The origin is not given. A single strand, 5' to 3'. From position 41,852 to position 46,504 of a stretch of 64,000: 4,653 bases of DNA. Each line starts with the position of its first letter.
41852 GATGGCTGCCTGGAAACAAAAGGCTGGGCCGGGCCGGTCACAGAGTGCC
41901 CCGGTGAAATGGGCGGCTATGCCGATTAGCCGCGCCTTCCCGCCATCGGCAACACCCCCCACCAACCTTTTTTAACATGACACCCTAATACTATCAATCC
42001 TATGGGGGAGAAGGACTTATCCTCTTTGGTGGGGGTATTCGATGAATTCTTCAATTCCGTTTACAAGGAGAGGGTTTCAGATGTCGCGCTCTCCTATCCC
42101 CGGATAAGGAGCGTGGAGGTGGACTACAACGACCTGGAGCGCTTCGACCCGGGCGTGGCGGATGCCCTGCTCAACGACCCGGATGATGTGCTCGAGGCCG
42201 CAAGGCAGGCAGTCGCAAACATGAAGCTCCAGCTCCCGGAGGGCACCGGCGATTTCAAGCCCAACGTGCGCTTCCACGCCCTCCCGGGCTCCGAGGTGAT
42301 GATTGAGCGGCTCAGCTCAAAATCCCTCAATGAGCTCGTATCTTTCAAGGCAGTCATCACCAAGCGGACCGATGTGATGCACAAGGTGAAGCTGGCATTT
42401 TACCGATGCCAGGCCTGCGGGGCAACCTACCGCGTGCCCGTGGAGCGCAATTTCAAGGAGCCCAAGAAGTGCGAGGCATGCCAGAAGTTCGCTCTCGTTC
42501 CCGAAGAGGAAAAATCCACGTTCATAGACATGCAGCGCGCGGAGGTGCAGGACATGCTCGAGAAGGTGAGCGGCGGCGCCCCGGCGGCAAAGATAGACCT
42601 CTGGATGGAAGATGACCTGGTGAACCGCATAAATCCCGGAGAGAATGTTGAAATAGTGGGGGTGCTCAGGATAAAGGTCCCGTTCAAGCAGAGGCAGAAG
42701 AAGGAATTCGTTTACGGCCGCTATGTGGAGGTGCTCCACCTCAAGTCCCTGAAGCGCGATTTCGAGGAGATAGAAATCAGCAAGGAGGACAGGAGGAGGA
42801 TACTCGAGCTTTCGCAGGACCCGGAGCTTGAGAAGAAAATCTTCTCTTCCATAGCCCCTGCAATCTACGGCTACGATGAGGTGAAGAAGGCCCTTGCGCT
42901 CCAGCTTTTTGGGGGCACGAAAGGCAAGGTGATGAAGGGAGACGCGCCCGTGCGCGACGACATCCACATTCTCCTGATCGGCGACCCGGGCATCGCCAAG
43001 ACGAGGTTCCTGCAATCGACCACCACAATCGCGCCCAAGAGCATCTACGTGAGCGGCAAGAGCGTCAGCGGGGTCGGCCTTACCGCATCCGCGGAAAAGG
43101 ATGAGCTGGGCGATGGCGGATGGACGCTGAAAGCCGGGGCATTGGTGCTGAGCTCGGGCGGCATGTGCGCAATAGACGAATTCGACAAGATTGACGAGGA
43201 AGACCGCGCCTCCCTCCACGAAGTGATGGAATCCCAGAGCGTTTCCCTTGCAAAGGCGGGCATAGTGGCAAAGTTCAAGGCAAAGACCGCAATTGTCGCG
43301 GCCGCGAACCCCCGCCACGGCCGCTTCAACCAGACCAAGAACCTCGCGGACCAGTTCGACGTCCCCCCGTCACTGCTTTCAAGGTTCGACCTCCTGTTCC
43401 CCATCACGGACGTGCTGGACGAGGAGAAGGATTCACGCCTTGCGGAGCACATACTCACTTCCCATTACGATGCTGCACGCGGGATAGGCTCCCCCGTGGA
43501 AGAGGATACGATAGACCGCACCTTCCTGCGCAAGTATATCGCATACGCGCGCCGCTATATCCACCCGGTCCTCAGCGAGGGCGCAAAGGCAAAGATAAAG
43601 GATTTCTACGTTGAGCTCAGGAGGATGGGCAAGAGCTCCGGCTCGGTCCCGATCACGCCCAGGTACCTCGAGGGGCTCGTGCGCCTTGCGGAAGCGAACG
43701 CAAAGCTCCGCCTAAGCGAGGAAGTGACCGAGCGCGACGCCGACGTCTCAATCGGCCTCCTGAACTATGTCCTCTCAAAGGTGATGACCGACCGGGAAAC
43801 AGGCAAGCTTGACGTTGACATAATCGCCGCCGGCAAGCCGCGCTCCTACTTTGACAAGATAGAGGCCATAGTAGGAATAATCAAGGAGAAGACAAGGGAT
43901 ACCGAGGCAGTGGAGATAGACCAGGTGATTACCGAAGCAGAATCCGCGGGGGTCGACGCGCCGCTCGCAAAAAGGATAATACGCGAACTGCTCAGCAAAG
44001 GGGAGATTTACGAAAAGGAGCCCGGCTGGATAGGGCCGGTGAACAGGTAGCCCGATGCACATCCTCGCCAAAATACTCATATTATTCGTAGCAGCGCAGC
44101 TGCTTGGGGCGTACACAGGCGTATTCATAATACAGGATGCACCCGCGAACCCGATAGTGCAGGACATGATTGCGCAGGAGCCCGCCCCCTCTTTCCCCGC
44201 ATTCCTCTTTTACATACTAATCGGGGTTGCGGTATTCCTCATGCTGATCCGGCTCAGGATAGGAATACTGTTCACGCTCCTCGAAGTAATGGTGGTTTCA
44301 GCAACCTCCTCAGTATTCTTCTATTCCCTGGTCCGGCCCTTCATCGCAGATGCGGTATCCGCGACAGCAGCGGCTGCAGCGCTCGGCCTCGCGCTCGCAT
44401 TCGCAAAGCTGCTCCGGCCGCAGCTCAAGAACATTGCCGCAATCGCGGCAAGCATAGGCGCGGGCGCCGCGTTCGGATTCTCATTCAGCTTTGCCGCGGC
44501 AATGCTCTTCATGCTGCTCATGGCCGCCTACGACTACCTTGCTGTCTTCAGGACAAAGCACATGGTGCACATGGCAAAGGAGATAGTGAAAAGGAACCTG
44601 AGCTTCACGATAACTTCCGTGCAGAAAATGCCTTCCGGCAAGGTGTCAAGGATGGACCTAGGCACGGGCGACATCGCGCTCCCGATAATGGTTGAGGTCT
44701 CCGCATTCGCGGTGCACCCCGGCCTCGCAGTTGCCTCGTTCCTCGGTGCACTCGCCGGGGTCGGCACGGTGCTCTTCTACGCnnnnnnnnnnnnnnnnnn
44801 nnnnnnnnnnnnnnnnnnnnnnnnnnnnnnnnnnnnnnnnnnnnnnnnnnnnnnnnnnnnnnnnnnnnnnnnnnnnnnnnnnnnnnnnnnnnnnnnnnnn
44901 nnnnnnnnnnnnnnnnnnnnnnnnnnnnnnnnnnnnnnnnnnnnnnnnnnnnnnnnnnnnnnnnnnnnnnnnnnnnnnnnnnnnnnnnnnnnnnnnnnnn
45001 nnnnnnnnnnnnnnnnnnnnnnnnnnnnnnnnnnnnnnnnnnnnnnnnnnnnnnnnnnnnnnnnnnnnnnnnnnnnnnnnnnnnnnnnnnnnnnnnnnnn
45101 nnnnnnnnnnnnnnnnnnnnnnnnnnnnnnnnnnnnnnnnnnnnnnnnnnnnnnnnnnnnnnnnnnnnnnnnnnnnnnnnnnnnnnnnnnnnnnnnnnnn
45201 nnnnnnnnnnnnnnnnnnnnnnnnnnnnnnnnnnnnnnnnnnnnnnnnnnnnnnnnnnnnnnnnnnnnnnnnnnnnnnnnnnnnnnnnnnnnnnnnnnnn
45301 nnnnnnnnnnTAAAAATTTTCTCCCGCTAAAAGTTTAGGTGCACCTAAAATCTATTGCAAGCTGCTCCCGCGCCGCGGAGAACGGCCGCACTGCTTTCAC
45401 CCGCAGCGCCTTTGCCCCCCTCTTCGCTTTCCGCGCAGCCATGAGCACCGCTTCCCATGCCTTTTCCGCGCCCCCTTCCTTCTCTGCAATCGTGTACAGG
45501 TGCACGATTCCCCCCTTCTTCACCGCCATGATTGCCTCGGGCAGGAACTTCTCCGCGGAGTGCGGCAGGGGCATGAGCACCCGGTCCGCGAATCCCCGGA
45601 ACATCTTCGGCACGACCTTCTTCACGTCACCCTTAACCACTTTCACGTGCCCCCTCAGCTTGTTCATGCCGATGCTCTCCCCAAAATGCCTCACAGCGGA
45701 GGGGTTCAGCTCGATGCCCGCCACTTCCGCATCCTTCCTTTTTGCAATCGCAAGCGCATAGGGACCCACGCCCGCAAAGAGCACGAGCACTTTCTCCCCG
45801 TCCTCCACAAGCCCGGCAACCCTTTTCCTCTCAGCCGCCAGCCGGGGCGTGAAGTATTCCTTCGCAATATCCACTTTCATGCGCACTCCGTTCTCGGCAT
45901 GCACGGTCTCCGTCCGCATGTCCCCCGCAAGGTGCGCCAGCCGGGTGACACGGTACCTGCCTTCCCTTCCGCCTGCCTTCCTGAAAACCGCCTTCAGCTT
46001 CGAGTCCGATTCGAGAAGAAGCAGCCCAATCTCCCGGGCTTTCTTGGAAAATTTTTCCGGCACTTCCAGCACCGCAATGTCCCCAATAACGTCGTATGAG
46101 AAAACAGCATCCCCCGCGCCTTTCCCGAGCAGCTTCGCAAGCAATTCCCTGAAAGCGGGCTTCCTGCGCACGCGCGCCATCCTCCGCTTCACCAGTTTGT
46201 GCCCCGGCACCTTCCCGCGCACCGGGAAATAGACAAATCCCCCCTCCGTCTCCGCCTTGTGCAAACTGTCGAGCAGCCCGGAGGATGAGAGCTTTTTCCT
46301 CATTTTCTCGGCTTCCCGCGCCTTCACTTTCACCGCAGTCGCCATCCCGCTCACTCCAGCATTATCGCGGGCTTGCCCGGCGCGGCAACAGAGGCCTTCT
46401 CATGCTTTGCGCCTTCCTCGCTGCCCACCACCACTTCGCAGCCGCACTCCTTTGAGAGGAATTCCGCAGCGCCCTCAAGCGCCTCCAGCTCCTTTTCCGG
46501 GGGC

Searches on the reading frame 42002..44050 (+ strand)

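Call 59: search_protein_families(library=pfam, proteins=[window:42002-44050:+], max_evalue=0.00001)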
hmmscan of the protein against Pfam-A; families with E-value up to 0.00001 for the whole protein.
window:42002-44050:+ (682 aa): 6 families
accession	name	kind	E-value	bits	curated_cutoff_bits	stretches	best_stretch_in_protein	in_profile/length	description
PF00493.29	MCM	-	1.3e-84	283.2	23.3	1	264-488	2-224/224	MCM P-loop domain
PF17207.9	MCM_OB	-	1.6e-26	93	24.8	1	103-224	4-124/126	MCM OB domain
PF17855.7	MCM_lid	-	2.8e-26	92.3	27.4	1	508-588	2-84/87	MCM AAA-lid domain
PF14551.11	MCM_N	-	4.7e-09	37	24.9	1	17-78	17-76/95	MCM N-terminal domain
PF01078.27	Mg_chelatase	-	1.4e-08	34.8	20.3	1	369-442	90-164/207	Magnesium chelatase, subunit ChlI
PF07728.20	AAA_5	-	3.9e-08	33.8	22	1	322-451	1-138/139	AAA domain (dynein-related subfamily)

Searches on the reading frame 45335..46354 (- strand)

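Call 59: search_protein_families(library=pfam, proteins=[window:45335-46354:-], max_evalue=0.00001)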
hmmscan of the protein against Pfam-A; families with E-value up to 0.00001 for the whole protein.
window:45335-46354:- (339 aa): 3 families
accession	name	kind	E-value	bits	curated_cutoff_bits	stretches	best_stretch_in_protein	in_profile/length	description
PF02475.24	TRM5-TYW2_MTfase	-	9.9e-46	156.1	28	1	150-310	1-159/164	TRM5/TYW2 methyltransferase domain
PF25133.1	TYW2_N_2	-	2.9e-12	47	27.7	1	69-145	2-77/79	TYW2 N-terminal domain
PF18093.7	Trm5_N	-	4.3e-10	39.6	22.7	1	7-51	1-45/47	tRNA methyltransferase 5 N-terminal domain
